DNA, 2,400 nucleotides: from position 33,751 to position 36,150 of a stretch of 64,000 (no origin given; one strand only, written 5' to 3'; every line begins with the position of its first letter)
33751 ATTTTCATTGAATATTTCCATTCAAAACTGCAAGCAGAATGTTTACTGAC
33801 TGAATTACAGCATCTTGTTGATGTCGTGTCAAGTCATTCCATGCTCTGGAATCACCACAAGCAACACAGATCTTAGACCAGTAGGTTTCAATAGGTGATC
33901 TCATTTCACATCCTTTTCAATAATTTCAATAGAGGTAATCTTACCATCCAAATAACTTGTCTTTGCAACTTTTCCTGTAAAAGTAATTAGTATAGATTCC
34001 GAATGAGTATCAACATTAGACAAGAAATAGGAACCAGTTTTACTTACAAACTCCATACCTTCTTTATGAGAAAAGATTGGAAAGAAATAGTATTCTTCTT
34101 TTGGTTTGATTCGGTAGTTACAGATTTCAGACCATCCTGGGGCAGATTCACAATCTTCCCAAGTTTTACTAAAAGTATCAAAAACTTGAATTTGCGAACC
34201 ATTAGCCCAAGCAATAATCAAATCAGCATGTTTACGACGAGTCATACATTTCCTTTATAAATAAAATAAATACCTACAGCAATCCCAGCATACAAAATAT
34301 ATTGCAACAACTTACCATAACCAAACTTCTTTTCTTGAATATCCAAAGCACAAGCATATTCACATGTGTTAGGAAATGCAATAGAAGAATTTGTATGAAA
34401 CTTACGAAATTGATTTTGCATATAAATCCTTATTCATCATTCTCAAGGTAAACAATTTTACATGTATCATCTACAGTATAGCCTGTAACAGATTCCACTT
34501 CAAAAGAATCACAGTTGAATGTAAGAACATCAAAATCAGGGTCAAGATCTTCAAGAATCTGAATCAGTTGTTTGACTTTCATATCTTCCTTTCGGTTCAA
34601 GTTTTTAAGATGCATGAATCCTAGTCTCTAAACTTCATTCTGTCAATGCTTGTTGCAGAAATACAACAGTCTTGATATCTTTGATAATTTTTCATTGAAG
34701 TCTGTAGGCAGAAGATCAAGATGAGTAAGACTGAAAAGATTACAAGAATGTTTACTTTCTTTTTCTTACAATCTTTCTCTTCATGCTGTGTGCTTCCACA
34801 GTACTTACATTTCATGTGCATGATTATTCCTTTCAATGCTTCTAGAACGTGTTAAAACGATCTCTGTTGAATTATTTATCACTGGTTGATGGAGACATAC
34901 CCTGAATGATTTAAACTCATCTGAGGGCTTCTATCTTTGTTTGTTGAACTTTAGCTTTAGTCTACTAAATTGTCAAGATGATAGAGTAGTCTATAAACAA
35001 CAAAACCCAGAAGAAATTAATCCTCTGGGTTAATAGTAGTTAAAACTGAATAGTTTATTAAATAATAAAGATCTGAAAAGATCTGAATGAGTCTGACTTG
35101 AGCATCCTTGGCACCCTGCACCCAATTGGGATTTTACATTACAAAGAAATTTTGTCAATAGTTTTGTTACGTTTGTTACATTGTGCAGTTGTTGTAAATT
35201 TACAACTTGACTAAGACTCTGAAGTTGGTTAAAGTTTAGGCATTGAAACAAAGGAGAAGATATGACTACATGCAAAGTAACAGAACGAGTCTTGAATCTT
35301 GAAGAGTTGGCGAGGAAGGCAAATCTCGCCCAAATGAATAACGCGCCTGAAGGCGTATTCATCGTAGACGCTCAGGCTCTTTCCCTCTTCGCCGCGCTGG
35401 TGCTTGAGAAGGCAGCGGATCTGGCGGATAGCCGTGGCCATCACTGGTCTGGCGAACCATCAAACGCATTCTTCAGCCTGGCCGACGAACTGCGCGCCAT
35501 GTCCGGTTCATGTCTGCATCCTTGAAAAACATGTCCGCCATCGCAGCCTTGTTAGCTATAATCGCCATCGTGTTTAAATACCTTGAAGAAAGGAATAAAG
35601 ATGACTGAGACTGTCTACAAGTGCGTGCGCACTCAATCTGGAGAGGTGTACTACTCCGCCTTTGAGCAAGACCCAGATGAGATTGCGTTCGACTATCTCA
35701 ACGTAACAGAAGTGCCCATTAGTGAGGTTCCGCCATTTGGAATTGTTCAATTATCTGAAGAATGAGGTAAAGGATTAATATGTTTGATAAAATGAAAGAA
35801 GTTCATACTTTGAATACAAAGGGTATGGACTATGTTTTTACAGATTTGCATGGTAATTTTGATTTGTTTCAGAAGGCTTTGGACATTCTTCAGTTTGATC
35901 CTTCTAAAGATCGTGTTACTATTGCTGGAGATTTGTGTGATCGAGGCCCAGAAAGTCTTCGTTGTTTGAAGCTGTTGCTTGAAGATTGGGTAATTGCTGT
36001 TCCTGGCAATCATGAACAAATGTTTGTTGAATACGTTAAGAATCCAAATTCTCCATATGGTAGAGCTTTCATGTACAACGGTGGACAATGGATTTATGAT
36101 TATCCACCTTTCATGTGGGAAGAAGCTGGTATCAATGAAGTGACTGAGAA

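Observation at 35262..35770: GC-rich two-gene insert immediately behind the early promoter/operator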

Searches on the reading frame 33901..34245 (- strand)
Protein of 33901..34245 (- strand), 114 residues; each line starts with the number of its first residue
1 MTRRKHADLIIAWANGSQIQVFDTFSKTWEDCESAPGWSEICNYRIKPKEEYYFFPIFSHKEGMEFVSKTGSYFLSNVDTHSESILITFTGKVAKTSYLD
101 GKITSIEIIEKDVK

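Call 63: find_related_loci(query=window:33901-34245:-, collection=viral_contigs, flank=5000)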
Query window:33901-34245:- (114 aa) in viral_contigs; peptide patterns used: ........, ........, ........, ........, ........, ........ (x = any residue, [..] = any of these).
41 stretches matched a pattern; 33 encode a relative of the query (tblastn E <= 1e-3); 33 distinct loci.
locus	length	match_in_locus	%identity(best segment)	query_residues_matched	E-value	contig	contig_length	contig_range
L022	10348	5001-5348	78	1-114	2e-48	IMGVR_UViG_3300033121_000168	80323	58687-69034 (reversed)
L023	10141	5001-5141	56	3-50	2e-13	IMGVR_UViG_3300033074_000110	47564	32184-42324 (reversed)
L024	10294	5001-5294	36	2-109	9e-13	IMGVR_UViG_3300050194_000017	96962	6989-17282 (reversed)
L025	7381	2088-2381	36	2-109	9e-13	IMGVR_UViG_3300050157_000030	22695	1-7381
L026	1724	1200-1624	60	3-52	1e-12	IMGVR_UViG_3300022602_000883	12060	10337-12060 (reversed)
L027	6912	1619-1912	36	2-109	9e-13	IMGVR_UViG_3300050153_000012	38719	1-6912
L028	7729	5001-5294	36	2-109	9e-13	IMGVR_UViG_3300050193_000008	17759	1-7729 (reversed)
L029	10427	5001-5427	54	1-52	2e-12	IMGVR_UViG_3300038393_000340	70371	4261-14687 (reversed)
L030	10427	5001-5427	54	1-52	2e-12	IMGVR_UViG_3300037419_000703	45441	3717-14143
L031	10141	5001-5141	57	3-51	3e-12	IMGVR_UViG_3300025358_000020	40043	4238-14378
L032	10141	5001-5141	57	3-51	3e-12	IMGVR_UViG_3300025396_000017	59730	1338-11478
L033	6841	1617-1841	43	3-79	2e-11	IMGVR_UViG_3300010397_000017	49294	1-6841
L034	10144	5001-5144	53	3-51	5e-11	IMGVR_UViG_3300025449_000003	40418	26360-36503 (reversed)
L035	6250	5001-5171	48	1-62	9e-11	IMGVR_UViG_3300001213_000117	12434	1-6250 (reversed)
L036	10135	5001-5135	54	2-49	5e-10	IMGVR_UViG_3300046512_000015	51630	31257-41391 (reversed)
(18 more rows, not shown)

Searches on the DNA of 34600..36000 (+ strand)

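Call 4: search_dna_similar(query=window:35000-36000:+, collection=phages, mode=distant, max_rows=40)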
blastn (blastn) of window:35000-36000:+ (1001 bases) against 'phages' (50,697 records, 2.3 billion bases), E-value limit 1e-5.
No match.

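Call 9: search_dna_similar(query=window:35262-35770:+, collection=ecoli_genomes, mode=distant, max_rows=20)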
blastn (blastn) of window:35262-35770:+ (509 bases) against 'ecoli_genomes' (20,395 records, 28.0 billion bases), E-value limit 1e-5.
No match.

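Call 39: search_rna_families(source=window, start=34600, end=35900, threshold=evalue, max_evalue=1)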
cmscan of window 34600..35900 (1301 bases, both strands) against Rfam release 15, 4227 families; matches with E-value up to 1: 0.
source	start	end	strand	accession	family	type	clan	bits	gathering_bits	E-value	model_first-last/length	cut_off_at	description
